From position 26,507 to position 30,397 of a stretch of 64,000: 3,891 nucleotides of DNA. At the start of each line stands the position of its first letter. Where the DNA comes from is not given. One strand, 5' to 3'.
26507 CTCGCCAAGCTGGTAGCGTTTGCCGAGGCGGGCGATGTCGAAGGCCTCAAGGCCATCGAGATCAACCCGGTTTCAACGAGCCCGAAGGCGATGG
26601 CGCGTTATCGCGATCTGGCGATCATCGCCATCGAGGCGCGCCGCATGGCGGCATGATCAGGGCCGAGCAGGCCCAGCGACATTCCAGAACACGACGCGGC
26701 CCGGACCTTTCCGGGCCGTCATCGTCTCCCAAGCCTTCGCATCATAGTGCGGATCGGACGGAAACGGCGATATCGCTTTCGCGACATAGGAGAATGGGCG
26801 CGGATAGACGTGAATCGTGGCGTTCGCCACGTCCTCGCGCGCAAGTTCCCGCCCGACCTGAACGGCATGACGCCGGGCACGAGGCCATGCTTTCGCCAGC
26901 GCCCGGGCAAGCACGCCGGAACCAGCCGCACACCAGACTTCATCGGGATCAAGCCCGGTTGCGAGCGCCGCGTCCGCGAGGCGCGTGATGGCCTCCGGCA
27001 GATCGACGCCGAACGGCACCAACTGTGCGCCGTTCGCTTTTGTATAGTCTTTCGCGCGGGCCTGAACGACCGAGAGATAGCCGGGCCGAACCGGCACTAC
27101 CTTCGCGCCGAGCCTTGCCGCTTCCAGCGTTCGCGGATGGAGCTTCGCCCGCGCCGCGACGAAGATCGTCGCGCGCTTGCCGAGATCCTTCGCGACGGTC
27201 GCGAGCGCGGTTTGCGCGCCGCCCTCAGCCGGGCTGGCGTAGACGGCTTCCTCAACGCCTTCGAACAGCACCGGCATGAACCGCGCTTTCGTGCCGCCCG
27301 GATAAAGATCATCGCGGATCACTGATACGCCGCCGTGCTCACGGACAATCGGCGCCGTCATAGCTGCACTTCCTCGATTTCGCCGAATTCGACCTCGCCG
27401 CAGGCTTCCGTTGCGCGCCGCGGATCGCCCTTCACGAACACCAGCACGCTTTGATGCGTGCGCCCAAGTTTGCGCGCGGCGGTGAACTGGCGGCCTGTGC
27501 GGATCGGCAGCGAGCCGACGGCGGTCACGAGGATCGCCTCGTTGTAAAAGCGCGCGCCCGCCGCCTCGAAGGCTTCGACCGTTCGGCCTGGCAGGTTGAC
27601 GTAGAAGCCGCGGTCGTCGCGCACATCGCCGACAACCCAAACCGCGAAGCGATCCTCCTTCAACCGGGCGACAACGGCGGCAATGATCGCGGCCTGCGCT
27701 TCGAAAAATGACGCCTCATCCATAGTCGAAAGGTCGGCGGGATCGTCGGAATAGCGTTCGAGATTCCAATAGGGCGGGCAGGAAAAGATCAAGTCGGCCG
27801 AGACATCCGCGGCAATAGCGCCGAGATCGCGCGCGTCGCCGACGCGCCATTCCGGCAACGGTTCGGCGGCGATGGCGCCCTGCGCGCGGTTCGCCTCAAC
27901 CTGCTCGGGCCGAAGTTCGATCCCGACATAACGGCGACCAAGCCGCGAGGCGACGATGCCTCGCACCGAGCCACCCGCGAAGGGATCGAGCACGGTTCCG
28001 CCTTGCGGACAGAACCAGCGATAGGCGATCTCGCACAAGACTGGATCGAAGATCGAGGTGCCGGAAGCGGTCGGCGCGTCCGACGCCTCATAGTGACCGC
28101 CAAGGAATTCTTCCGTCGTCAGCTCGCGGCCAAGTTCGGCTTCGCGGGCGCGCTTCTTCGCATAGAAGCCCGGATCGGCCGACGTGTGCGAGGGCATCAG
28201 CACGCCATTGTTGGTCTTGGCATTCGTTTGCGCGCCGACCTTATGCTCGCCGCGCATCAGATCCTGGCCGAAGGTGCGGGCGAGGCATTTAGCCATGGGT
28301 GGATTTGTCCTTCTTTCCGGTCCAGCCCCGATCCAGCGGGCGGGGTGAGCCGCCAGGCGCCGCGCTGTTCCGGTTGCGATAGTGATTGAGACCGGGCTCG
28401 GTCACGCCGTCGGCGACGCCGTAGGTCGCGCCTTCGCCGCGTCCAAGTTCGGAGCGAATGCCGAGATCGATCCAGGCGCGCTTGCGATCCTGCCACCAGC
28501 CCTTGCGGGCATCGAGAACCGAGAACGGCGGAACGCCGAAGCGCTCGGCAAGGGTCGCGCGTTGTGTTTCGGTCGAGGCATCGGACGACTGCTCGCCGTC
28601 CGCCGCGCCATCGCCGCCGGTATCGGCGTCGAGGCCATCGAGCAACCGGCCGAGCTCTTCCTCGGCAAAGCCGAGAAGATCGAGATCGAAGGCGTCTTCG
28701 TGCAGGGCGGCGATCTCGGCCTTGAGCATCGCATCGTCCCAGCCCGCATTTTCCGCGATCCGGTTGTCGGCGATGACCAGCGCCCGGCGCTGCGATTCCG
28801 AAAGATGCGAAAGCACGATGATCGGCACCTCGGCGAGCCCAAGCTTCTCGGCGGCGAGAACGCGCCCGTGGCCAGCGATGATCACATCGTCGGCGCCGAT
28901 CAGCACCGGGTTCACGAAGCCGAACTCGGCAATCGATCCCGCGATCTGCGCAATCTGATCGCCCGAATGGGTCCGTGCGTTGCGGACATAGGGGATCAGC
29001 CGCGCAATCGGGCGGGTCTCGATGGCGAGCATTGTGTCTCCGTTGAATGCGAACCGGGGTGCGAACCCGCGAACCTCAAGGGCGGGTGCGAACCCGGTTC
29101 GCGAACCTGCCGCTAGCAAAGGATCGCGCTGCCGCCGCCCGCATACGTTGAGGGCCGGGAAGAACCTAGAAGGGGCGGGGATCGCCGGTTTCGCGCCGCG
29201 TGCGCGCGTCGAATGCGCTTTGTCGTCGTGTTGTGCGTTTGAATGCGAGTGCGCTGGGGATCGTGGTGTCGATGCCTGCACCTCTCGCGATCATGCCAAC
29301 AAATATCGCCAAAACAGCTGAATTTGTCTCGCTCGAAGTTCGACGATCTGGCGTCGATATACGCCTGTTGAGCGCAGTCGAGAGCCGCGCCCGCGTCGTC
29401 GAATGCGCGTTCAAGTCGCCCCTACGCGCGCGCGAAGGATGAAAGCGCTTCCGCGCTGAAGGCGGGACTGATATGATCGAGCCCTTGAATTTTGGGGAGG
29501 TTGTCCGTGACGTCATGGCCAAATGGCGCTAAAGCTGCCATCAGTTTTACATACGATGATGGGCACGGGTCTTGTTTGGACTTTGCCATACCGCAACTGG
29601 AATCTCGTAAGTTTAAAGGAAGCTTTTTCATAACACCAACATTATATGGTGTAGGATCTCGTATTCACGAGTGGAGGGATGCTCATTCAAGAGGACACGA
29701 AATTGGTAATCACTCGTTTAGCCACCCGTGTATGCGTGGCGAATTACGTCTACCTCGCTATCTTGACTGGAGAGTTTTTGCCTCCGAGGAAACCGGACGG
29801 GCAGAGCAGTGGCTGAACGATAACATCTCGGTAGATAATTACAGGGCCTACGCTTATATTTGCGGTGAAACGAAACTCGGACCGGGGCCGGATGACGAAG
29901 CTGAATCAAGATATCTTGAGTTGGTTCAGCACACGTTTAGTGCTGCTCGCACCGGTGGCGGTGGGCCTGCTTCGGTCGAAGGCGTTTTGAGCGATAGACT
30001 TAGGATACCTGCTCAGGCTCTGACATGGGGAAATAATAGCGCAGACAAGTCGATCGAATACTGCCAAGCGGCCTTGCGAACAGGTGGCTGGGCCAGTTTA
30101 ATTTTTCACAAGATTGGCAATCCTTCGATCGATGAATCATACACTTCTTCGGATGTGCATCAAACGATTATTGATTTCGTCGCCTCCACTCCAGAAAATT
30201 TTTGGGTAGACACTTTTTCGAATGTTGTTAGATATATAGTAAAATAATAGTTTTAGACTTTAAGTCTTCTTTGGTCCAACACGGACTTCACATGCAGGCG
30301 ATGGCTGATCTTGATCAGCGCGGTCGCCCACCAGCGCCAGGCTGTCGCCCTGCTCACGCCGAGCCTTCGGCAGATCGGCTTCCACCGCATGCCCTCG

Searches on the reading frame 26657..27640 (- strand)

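Call 91: search_protein_families(library=pfam, proteins=[window:26657-27640:-], max_evalue=0.001)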
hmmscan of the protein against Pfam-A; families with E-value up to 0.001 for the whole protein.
window:26657-27640:- (327 aa): 1 family
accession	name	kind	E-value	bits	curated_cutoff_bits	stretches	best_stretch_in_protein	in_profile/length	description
PF00291.31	PALP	-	4.5e-08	33.2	35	1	118-259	38-189/295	Pyridoxal-phosphate dependent enzyme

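Call 92: search_protein_families(library=padloc, proteins=[window:26657-27640:-], max_evalue=0.001)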
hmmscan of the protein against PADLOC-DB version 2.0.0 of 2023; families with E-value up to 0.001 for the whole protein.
window:26657-27640:- (327 aa): 0 families

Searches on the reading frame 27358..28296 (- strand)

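Call 63: search_protein_families(library=phrogs, proteins=[window:27358-28296:-], max_evalue=0.00001)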
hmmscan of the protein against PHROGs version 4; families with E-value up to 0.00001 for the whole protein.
window:27358-28296:- (312 aa): 3 families
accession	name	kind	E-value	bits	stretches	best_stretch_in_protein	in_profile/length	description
phrog_12517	-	unknown function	1.6e-130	435.9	1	1-304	1-316/316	-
phrog_498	-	other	1.3e-76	259.4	1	37-306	316-613/633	DNA methyltransferase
phrog_67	-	other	5.3e-11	43.3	1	95-134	298-337/743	DNA methyltransferase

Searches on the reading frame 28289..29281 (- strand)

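Call 91: search_protein_families(library=pfam, proteins=[window:28289-29281:-], max_evalue=0.001)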
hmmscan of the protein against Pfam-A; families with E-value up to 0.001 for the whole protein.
window:28289-29281:- (330 aa): 1 family
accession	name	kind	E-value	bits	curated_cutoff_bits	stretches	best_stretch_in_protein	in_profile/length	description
PF02195.25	ParB_N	-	3.9e-05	24.1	26.3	1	103-166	20-86/95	ParB N-terminal domain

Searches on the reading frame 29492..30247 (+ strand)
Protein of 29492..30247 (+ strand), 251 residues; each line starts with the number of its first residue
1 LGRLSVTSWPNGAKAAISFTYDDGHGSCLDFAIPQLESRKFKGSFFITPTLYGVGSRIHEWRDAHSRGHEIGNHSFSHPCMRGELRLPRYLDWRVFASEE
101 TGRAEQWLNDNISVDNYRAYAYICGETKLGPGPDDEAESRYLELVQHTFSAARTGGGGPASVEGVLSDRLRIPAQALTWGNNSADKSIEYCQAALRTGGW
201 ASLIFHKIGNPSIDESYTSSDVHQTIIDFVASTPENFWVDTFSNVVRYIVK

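Call 91: search_protein_families(library=pfam, proteins=[window:29492-30247:+], max_evalue=0.001)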
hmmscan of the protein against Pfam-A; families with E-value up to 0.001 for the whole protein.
window:29492-30247:+ (251 aa): 1 family
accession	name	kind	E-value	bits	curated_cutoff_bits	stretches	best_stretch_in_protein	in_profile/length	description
PF01522.26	Polysacc_deac_1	-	5.7e-10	39.7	23.1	1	13-82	5-72/124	Polysaccharide deacetylase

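Call 92: search_protein_families(library=padloc, proteins=[window:29492-30247:+], max_evalue=0.001)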
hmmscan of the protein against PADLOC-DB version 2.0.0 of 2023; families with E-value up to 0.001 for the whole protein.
window:29492-30247:+ (251 aa): 0 families
